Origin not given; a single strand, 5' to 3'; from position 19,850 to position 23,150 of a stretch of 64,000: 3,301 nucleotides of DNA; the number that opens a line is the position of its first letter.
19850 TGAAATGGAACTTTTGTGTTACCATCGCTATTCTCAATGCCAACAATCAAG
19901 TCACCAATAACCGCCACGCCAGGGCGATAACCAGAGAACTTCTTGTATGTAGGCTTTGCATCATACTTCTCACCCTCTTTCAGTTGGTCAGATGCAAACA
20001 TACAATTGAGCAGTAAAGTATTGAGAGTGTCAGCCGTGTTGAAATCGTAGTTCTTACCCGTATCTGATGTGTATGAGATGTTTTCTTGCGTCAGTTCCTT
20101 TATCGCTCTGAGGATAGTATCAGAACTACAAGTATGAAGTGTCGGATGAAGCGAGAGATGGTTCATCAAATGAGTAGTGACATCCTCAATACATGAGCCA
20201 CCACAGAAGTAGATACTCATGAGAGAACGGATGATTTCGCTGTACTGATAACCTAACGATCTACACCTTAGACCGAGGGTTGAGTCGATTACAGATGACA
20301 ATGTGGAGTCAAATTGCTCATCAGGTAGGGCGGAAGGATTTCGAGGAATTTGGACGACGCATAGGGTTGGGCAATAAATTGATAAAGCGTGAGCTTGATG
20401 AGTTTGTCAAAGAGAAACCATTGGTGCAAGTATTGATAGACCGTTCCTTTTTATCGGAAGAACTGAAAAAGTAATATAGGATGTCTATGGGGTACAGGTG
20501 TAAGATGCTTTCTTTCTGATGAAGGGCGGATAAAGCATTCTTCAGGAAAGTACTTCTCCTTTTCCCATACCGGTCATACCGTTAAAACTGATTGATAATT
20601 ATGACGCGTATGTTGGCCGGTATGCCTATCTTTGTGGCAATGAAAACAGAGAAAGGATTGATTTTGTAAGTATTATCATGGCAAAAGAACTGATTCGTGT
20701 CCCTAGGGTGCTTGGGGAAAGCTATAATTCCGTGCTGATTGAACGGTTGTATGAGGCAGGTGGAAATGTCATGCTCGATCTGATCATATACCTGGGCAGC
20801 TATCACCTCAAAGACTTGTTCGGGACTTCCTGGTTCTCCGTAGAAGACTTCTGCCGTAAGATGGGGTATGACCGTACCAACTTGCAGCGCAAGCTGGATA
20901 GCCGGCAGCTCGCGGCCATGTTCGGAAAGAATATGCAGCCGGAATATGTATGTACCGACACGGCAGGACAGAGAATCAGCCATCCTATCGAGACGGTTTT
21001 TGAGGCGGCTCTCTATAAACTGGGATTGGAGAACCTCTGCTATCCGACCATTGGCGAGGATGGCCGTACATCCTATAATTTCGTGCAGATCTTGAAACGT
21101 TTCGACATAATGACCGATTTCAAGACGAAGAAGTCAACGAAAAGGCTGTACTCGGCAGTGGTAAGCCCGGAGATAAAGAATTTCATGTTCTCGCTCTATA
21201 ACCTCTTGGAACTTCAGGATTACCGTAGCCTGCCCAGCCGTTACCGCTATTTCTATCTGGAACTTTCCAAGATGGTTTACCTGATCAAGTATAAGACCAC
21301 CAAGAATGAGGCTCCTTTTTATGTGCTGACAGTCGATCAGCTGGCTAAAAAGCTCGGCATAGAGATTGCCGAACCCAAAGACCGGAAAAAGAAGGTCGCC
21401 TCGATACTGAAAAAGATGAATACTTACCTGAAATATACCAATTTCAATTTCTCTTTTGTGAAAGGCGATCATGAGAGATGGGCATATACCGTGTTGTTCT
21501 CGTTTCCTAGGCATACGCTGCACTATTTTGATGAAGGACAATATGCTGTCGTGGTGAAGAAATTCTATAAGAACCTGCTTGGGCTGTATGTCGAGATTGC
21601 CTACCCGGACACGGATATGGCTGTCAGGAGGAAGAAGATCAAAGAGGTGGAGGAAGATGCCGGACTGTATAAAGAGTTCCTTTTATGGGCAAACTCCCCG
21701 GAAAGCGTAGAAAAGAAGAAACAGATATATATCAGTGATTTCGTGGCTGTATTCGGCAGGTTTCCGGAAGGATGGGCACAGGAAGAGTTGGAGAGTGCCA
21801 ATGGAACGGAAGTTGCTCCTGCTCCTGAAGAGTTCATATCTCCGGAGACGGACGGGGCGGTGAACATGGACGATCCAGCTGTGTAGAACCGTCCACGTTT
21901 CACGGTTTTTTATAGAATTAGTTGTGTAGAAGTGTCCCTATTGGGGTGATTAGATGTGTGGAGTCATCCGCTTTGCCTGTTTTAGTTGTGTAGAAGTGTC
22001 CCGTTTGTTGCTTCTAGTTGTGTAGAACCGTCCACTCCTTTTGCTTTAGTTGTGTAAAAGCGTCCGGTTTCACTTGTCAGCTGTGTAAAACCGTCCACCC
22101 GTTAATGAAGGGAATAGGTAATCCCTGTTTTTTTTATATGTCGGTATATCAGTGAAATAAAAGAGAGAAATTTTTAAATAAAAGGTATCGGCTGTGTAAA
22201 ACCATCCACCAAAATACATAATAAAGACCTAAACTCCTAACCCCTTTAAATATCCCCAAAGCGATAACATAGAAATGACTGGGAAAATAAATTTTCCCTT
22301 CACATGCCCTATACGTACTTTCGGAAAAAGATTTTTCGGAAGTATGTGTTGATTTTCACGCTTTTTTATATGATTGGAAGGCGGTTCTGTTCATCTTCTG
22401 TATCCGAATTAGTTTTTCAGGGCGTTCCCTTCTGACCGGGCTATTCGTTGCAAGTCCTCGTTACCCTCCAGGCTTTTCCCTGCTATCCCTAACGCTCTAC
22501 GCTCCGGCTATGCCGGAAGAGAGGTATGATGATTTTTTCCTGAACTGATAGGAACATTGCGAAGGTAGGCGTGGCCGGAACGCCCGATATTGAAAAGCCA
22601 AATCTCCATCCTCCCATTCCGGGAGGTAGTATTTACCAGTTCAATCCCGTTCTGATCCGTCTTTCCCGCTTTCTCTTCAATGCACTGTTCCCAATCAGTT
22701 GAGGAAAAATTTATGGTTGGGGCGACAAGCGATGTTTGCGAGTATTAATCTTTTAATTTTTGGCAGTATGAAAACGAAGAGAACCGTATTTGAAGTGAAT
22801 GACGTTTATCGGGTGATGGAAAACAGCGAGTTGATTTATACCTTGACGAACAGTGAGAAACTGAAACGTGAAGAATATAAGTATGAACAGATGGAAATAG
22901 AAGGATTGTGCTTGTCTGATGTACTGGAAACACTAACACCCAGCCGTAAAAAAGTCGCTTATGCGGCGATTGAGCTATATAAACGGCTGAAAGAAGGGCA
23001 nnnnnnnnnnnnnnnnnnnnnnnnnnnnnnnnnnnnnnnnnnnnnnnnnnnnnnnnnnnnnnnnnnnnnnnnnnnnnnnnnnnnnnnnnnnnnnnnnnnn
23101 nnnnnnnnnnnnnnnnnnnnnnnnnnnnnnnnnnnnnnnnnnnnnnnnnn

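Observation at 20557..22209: Plasmid-like origin module inside the region: initiator-like gene + 7-copy iteron array + AT-rich tract, with a paralog and a lone iteron 40 kb away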

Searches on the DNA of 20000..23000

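Call 81: search_rna_families(source=window, start=20000, end=23000, threshold=evalue, max_evalue=1)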
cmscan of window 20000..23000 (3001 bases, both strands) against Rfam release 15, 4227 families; matches with E-value up to 1: 2.
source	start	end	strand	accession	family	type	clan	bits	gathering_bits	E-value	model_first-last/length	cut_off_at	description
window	22430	22513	-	RF01705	Flavo-1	Gene; sRNA;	-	26.9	42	0.0088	1-76/76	no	Flavo-1 RNA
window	21334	21473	-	RF02132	HOXB13-AS1_1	Gene; lncRNA;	-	19.7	60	0.39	1-136/136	no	HOXB13 antisense RNA 1 conserved region 1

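Call 86: search_rna_families(source=window, start=22350, end=22800, threshold=evalue, max_evalue=1, show_alignments=1)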
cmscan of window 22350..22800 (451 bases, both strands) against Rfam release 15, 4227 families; matches with E-value up to 1: 1.
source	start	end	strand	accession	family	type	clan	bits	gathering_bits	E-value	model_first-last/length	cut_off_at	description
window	22430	22513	-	RF01705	Flavo-1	Gene; sRNA;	-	26.9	42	0.0013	1-76/76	no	Flavo-1 RNA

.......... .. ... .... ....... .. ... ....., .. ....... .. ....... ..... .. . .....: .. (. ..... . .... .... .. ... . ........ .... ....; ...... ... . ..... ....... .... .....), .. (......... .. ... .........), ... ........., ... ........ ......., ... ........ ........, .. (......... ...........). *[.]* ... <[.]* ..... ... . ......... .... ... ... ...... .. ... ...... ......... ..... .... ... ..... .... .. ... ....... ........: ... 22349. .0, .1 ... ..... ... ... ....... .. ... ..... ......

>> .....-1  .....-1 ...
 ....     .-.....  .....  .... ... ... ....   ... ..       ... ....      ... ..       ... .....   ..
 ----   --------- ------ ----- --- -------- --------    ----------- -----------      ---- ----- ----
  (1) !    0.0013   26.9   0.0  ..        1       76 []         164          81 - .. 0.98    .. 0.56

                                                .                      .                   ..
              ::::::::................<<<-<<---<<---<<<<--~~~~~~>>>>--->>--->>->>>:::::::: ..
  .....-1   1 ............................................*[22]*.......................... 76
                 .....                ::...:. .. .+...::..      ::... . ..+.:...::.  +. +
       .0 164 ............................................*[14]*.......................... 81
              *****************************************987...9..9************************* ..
